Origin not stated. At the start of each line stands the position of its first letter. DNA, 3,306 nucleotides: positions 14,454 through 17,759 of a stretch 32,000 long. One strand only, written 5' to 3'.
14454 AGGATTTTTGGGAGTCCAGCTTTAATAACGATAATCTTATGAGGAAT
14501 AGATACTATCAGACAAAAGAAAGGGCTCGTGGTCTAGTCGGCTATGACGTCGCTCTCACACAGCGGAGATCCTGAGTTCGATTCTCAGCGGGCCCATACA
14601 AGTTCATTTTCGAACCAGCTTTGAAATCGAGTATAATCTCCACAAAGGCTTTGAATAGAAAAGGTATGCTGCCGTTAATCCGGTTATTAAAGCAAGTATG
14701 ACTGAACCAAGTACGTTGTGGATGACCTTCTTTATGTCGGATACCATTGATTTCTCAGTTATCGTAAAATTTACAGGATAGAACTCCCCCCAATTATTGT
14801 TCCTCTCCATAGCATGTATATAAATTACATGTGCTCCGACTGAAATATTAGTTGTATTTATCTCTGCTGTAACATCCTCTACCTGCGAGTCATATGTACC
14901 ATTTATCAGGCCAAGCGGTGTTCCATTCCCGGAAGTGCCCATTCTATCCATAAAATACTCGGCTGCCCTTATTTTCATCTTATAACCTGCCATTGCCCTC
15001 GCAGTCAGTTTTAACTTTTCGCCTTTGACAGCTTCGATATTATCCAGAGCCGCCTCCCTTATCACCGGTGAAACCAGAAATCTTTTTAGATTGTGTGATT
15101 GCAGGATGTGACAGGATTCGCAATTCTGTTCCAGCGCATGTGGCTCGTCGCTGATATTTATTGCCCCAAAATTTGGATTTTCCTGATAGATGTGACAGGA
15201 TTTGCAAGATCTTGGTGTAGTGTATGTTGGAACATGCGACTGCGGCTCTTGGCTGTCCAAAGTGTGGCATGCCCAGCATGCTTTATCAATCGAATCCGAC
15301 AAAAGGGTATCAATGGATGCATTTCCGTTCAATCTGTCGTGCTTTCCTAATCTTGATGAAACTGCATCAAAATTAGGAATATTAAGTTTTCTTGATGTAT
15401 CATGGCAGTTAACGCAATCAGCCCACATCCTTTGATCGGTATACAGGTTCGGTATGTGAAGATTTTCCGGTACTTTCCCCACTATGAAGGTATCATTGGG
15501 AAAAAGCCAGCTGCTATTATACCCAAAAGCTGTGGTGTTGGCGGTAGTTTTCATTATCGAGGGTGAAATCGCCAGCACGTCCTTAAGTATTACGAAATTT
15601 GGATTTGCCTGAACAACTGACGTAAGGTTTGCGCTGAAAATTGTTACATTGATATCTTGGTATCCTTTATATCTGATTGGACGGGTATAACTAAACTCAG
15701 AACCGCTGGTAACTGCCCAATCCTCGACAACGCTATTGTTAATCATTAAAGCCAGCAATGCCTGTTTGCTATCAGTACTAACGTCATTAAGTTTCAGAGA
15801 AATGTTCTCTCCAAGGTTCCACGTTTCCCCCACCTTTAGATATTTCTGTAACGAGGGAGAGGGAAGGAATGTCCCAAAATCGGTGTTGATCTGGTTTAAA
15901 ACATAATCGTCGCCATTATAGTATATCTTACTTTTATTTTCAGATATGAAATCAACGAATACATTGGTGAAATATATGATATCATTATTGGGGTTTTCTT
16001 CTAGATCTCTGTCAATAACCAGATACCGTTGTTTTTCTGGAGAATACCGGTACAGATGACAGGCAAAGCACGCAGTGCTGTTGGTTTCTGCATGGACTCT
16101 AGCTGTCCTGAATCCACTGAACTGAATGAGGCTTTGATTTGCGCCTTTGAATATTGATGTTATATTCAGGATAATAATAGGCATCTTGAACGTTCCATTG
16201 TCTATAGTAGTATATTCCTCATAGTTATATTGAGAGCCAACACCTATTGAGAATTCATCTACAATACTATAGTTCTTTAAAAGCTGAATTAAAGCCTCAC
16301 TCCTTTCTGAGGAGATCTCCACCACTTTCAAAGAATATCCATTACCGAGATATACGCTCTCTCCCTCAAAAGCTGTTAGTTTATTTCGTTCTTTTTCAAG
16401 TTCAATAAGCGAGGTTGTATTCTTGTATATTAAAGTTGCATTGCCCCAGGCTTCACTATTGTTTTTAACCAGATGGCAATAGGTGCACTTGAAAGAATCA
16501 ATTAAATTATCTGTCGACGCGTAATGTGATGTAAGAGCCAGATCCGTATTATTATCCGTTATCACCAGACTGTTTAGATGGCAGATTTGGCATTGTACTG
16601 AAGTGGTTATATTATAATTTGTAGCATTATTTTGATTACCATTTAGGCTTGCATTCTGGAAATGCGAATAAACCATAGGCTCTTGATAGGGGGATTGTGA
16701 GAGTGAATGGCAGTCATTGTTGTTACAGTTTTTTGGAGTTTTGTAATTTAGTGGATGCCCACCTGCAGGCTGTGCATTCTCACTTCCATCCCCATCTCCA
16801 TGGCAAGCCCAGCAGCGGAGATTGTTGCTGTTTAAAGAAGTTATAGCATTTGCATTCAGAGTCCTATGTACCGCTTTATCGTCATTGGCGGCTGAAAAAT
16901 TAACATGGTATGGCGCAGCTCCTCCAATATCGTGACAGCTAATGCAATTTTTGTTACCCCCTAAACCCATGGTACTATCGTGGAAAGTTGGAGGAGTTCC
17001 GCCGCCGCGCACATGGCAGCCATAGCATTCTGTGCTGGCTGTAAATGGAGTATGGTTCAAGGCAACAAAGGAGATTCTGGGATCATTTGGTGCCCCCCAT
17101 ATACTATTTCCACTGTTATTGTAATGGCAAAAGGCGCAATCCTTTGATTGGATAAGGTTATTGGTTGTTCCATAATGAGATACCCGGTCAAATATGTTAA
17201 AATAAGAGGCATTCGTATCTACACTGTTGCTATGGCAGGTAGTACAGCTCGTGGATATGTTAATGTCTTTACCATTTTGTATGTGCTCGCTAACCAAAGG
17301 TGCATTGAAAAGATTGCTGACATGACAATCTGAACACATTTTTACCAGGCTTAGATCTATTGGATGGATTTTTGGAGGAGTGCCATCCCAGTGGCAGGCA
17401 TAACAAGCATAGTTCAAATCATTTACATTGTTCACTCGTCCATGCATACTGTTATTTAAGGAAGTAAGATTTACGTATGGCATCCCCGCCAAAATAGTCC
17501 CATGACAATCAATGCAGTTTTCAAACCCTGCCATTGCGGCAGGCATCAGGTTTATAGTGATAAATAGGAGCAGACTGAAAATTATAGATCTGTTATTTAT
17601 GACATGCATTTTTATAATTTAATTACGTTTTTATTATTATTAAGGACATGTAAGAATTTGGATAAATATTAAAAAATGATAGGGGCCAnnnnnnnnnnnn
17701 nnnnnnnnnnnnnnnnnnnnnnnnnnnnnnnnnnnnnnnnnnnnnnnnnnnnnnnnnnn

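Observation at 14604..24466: Ten-kb surface electron-conduit locus: anchored 16-heme cytochrome, PGF-CTERM protein, secreted 36-heme cytochrome and a divergent PGF-CTERM beta-propeller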

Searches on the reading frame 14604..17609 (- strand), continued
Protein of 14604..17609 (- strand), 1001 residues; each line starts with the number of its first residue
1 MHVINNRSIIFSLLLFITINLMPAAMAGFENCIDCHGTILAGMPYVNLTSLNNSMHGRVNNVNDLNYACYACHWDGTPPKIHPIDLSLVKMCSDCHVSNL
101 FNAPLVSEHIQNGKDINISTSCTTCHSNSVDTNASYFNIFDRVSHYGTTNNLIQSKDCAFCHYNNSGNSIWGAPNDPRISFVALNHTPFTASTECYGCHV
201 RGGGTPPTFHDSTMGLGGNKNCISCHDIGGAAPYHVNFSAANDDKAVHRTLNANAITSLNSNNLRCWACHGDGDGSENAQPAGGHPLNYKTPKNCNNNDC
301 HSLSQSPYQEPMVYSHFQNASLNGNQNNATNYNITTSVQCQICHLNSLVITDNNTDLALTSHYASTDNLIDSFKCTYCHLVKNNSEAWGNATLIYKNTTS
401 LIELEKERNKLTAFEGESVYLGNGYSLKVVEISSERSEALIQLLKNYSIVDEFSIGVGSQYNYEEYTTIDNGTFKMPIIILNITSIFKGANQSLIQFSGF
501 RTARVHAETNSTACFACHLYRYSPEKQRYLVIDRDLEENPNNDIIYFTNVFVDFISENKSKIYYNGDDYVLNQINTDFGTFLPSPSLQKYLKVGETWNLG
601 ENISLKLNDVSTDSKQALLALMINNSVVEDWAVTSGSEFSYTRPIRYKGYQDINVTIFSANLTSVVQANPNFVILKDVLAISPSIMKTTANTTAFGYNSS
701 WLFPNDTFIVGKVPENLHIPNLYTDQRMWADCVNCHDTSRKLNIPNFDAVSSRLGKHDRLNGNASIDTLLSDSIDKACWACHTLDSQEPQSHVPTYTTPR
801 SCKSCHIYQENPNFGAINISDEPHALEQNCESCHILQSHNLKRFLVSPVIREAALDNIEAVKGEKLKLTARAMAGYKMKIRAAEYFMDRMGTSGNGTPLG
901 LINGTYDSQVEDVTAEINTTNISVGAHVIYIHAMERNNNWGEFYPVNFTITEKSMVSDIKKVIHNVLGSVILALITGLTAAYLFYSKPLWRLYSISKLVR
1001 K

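Call 17: find_related_loci(query=A1, collection=genome_contigs, flank=10000)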
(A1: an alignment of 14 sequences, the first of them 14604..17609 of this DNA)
Query A1 (1001 aa) in genome_contigs; peptide patterns used: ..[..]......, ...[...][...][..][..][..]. (x = any residue, [..] = any of these).
171 stretches matched a pattern; 133 encode a relative of the query (tblastn E <= 1e-3); the best 80 are kept; 78 distinct loci.
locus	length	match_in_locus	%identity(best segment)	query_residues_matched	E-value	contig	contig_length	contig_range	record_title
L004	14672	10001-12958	76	1-991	0e+0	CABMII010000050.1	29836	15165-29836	uncultured archaeon isolate LFW-280_4 genome assembly, contig: LFW2804_143, whole genome shotgun sequence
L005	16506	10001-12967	59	1-984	0e+0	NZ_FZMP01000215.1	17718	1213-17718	Candidatus Methanoperedens nitroreducens isolate Mnv1, whole genome shotgun sequence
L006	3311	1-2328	70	28-987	0e+0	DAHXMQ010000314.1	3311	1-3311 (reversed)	MAG TPA_asm: Candidatus Methanoperedenaceae archaeon isolate clean1623 k141_730574, whole genome shotgun sequence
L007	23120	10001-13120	48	23-993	0e+0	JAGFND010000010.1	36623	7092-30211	MAG: Candidatus Methanoperedens sp. isolate Fe_173 PPOFJMJL_10, whole genome shotgun sequence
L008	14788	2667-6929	49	22-987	0e+0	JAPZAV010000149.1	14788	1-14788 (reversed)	MAG: Candidatus Methanoperedens sp. isolate RifSed_csp2_16ft_3_45_12 RifSed_csp2_16ft_3_scaffold_6648, whole genome shot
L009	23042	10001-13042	59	1-996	0e+0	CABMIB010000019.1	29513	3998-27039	uncultured archaeon isolate LFW-280_3_1 genome assembly, contig: LFW28031_115, whole genome shotgun sequence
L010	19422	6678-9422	48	21-983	0e+0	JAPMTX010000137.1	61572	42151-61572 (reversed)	MAG: Candidatus Methanoperedens sp. isolate LC 1 LC_0.1_scaffold_94, whole genome shotgun sequence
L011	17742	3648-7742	48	22-967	0e+0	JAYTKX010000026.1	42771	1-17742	MAG: Methanobacteriota archaeon isolate GFS_3223 GFS_3223_25, whole genome shotgun sequence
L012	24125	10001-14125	47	25-956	0e+0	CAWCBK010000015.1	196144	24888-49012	MAG: Euryarchaeota archaeon isolate MFD03899.bin.2.188 genome assembly, contig: contig_48067, whole genome shotgun seque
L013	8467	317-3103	46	31-950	0e+0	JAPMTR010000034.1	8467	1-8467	MAG: Candidatus Methanoperedens sp. isolate Ig 1 Ig18389_08E140C01_z1_2020_scaffold_3561, whole genome shotgun sequence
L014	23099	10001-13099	45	21-987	0e+0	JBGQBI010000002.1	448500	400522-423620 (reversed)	MAG: Candidatus Methanoperedens sp. isolate OBJ2_061818_130_10 k141_294702_length_448500_cov_1366.8018, whole genome sho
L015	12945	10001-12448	52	17-989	0e+0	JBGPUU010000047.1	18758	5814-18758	MAG: Candidatus Methanoperedens sp. isolate OBJ1_062018_110_35 k141_549117_length_18758_cov_16.0292, whole genome shotgu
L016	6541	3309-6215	47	16-987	0e+0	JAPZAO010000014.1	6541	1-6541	MAG: Candidatus Methanoperedens sp. isolate SR-VP_26_10_2019_2_100cm_44_46 SR-VP_26_10_2019_2_100cm_scaffold_11259, whol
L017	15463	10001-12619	50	21-950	0e+0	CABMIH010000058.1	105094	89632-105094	uncultured archaeon isolate LFW-280_3_2 genome assembly, contig: LFW28032_61, whole genome shotgun sequence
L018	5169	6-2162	54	69-987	0e+0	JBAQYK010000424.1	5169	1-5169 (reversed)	MAG: Candidatus Methanoperedens sp. isolate MFD12011_ilm_asm_bin3 k127_71038, whole genome shotgun sequence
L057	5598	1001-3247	33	29-1001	1e-126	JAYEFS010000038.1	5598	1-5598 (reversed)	MAG: Methanobacteriota archaeon isolate MAG266 MAG266_38, whole genome shotgun sequence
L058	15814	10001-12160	33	29-1001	3e-125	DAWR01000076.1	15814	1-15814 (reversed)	MAG TPA_asm: Methanosarcinales archaeon UBA261 UBA261_contig_19968, whole genome shotgun sequence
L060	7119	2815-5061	33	29-1001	6e-125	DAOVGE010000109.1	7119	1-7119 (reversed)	MAG TPA_asm: Methanosarcinales archaeon isolate CSMAG_1127 CSMAG_1127_k141_4340478_length_7119_cov_9.0000, whole genome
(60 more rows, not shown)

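Call 29: search_solved_structures(query=window:14604-17609:-, max_evalue=0.01)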
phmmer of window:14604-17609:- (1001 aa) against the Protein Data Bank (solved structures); distinct sequences matched with E-value up to 0.01: 0.

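Call 39: find_encoding_contigs(protein=P0012, flank=10000, max_places=2)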
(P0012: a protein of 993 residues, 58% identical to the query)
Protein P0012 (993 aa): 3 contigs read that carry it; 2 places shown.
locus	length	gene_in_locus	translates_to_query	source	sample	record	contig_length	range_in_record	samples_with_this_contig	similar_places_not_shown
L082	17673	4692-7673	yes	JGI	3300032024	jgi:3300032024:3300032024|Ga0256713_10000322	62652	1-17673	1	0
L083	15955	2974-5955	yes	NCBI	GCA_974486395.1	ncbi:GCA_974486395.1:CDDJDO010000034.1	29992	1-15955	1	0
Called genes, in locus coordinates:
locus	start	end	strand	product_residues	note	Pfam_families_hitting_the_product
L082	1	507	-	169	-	?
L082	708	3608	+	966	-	PF14522:Cytochrome_C7 (faint), PF14537:Cytochrom_c3_2 (faint), PF22113:Mtrc-MtrF_II-IV_dom (faint), PF09699:Paired_CXXCH_1 (faint)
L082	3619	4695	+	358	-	-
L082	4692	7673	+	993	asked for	PF13435:Cytochrome_C554 (faint), PF14522:Cytochrome_C7 (faint), PF14537:Cytochrom_c3_2 (faint), PF22113:Mtrc-MtrF_II-IV_dom (faint), PF07752:S-layer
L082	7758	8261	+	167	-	-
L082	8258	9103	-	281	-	PF04519:Bactofilin (weak)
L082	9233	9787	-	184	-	PF01725:Ham1p_like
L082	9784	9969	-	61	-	-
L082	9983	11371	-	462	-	PF00696:AA_kinase, PF13840:ACT_7, PF01842:ACT, PF22468:ACT_9, PF01842:ACT, PF13840:ACT_7, PF22468:ACT_9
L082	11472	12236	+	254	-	PF01261:AP_endonuc_2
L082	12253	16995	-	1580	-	PF02369:Big_1, PF00092:VWA, PF13519:VWA_2 (weak), PF00092:VWA (weak), PF13768:VWA_3 (weak)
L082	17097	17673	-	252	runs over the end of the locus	PF23960:DUF7289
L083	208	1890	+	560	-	PF14522:Cytochrome_C7 (faint)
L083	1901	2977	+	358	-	-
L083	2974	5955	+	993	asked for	PF13435:Cytochrome_C554 (faint), PF14522:Cytochrome_C7 (faint), PF14537:Cytochrom_c3_2 (faint), PF22113:Mtrc-MtrF_II-IV_dom (faint), PF07752:S-layer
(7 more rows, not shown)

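Call 40: find_encoding_contigs(protein=P0009, flank=10000, max_places=2)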
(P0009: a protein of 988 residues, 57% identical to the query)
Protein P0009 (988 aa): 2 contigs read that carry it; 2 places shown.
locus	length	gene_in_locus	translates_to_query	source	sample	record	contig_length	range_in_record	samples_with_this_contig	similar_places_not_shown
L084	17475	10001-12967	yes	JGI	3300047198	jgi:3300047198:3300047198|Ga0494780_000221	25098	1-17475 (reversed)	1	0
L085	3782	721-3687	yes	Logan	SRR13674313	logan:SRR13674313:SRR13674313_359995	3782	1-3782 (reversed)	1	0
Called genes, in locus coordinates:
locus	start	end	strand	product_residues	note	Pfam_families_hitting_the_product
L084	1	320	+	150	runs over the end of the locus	PF00581:Rhodanese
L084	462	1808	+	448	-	PF01637:ATPase_2 (faint), PF13173:AAA_14, PF13635:DUF4143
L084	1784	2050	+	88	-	-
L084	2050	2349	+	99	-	PF14076:DUF4258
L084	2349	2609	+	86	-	-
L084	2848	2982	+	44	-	-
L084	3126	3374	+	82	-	-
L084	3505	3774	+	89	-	-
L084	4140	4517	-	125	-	-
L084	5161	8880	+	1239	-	PF14522:Cytochrome_C7 (faint), PF14537:Cytochrom_c3_2 (faint), PF22113:Mtrc-MtrF_II-IV_dom (faint)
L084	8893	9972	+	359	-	-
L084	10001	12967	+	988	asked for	PF14522:Cytochrome_C7 (faint), PF14537:Cytochrom_c3_2 (faint), PF22113:Mtrc-MtrF_II-IV_dom (weak), PF07752:S-layer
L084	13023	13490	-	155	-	PF03692:CxxCxxCC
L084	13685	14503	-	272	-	PF07934:OGG_N, PF00730:HhH-GPD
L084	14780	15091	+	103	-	-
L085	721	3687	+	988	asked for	PF14522:Cytochrome_C7 (faint), PF14537:Cytochrom_c3_2 (faint), PF22113:Mtrc-MtrF_II-IV_dom (weak), PF07752:S-layer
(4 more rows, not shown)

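Call 56: find_related_loci(query=A1, collection=viral_contigs, flank=10000)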
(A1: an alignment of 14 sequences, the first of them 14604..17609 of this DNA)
Query A1 (1001 aa) in viral_contigs; peptide patterns used: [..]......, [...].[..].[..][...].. (x = any residue, [..] = any of these).
130 stretches matched a pattern, but none encodes a relative of the query by tblastn (E <= 1e-3).

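Call 84: search_protein_families(library=ncbifam, proteins=[L007:13154-13924:-, L007:13942-14685:-, L007:14678-15628:-, L007:15625-16890:-, L007:22048-22503:-], max_evalue=1e-10)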
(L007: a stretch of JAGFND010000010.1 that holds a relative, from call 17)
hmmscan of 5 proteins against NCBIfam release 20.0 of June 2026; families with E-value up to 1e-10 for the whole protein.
L007:13154-13924:- (256 aa): 10 families
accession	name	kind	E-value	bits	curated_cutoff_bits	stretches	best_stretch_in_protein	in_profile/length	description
NF004587.0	PRK05928.2-5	equivalog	3.9e-83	278.7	246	1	2-251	6-237/245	uroporphyrinogen-III synthase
NF004584.0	PRK05928.2-1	equivalog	8.3e-31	107.4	233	1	17-243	21-253/269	uroporphyrinogen-III synthase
NF004593.0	PRK05928.4-2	equivalog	1.1e-27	97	275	1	22-250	23-238/247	uroporphyrinogen-III synthase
NF004594.0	PRK05928.4-3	equivalog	4.6e-24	85.1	365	1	17-254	17-232/237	uroporphyrinogen-III synthase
NF005568.0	PRK07239.1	equivalog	1.5e-23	83.4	273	1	24-251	34-271/381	uroporphyrinogen-III synthase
NF004592.0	PRK05928.4-1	equivalog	3.4e-23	82.5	332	1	1-254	1-235/237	uroporphyrinogen-III synthase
NF004583.0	PRK05928.1-5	equivalog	3.6e-17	62.7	432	1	55-250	58-244/250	uroporphyrinogen-III synthase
NF004586.0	PRK05928.2-4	equivalog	8.5e-16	58.1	401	1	24-246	25-229/240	uroporphyrinogen-III synthase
NF005411.0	PRK06975.1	equivalog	6.2e-12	44.6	414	1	6-219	11-235/660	fused uroporphyrinogen-III synthase HemD/membrane protein HemX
NF004585.0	PRK05928.2-2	equivalog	1.3e-11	44.4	241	1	3-201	4-197/255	uroporphyrinogen-III synthase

L007:13942-14685:- (247 aa): 14 families
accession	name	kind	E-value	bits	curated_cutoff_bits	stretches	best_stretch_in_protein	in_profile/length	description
NF004790.0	PRK06136.1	subfamily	9.2e-97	323.5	198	1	3-243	3-242/250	uroporphyrinogen-III C-methyltransferase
TIGR01469.1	cobA_cysG_Cterm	equivalog_domain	1.6e-96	322.6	185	1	4-241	1-237/238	uroporphyrinogen-III C-methyltransferase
NF007922.1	PRK10637.1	equivalog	6.5e-95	318.7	400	1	3-239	216-450/450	siroheme synthase CysG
NF005524.0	PRK07168.1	equivalog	1.7e-66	224.7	603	1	3-243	2-240/474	uroporphyrin-III C-methyltransferase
TIGR01465.1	cobM_cbiF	equivalog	6.8e-47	159.8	259.65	1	6-240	1-229/247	precorrin-4 C(11)-methyltransferase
NF012017.0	PRK15473.1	equivalog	1.2e-33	116.6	408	1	4-237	8-235/257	cobalt-precorrin-4 methyltransferase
NF004423.0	PRK05765.1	equivalog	2.4e-17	63.3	332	1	3-218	2-209/247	precorrin-3B C(17)-methyltransferase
TIGR01467.1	cobI_cbiL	equivalog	5.1e-17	62.1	163.25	1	4-210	1-209/230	precorrin-2 C(20)-methyltransferase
TIGR01466.1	cobJ_cbiH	equivalog_domain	6.9e-16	58.5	246.35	1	6-236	1-222/239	precorrin-3B C(17)-methyltransferase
NF004647.0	PRK05990.1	equivalog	1.2e-15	57.6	271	0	2-36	4-38/245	precorrin-2 C(20)-methyltransferase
NF004058.0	PRK05576.1-1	equivalog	1e-11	44.8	239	0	4-128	2-135/221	cobalt-factor II C(20)-methyltransferase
TIGR02467.1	CbiE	equivalog_domain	1.5e-11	44.1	92.9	1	8-219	1-193/204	precorrin-6y C5,15-methyltransferase (decarboxylating) subunit CbiE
NF004648.0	PRK05991.1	equivalog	1.9e-11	44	391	1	3-140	2-135/254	precorrin-3B C(17)-methyltransferase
NF004460.0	PRK05787.2-3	equivalog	2.4e-11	43.6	291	1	6-218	2-193/207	cobalt-precorrin-7 (C(5))-methyltransferase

L007:14678-15628:- (316 aa): 2 families
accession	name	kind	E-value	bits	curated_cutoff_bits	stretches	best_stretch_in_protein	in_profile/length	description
TIGR00212.1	hemC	equivalog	2.9e-94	315.4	164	1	8-272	1-269/293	hydroxymethylbilane synthase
NF002202.0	PRK01066.1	equivalog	1.8e-34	119.1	251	1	4-208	17-219/241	hydroxymethylbilane synthase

L007:15625-16890:- (421 aa): 69 families (the best 25 are shown)
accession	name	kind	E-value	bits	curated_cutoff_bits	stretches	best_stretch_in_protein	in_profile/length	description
NF000818.0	PRK00062.1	subfamily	6.2e-180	598.5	398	1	2-420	2-424/429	glutamate-1-semialdehyde 2,1-aminomutase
TIGR00713.1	hemL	equivalog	1.9e-175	583.6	527.3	1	6-419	2-419/423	glutamate-1-semialdehyde 2,1-aminomutase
NF009055.0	PRK12389.1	equivalog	3.1e-142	474.2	637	1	1-418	1-423/431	glutamate-1-semialdehyde 2,1-aminomutase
NF041362.1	GntE_guanitoxin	equivalog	2.2e-107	359.3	525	1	2-413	4-426/426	guanitoxin biosynthesis PLP-dependent transaminase GntE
NF001864.0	PRK00615.1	equivalog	1.6e-96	323.5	706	1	4-412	5-418/433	glutamate-1-semialdehyde aminotransferase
NF004856.0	PRK06209.1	equivalog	3e-74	250.2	486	1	3-420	8-413/450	glutamate-1-semialdehyde 2,1-aminomutase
NF005453.0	PRK07046.1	subfamily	1.8e-58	198.2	425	1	27-418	53-446/453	transaminase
TIGR00707.1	argD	subfamily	7.5e-56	189.6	410.05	1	31-358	9-329/381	acetylornithine/succinylornithine family transaminase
NF002874.0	PRK03244.1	equivalog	1.8e-50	171.9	457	1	36-340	30-325/399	acetylornithine transaminase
NF005993.0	PRK08117.1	subfamily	2e-50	171.6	574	1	31-389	25-392/433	aspartate aminotransferase family protein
NF004426.0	PRK05769.1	equivalog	4.3e-46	157.6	552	1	29-359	34-380/441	acetyl ornithine aminotransferase family protein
NF008570.0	PRK11522.1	equivalog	8.6e-46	156.5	612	1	37-358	74-400/464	putrescine aminotransferase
TIGR01885.1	Orn_aminotrans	equivalog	9.1e-46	156.4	378.4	1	28-343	16-332/402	ornithine--oxo-acid transaminase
NF053554.1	prodigi_MAP_PigE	equivalog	1.4e-45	156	850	1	36-376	405-742/837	prodigiosin MAP biosynthesis aminotransferase PigE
NF002797.0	PRK02936.1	equivalog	3.6e-45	154.3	496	1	31-355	11-324/385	acetylornithine transaminase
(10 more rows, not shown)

L007:22048-22503:- (151 aa): 4 families
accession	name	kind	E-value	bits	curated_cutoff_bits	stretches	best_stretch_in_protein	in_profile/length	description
NF040708.3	Siroheme_Dcarb_AhbA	equivalog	1.1e-47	161.4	140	1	8-149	1-143/144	siroheme decarboxylase subunit alpha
NF040707.3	Siroheme_Dcarb_AhbB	equivalog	1.2e-23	83.5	125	1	11-142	1-139/146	siroheme decarboxylase subunit beta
NF040820.1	trans_reg_LrpA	equivalog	1.7e-11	44.2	250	1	4-131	2-127/141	HTH-type transcriptional regulator LrpA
NF040947.1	trans_reg_LysM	equivalog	7.1e-11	42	180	1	4-130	1-123/136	HTH-type transcriptional regulator LysM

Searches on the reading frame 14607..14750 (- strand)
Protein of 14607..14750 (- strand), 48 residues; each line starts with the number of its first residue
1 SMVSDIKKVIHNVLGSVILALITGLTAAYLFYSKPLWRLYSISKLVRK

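Call 59: search_protein_families(library=ncbifam, proteins=[window:14607-14750:-], max_evalue=10)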
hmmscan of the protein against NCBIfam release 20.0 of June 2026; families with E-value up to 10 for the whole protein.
seq(48 aa): 0 families
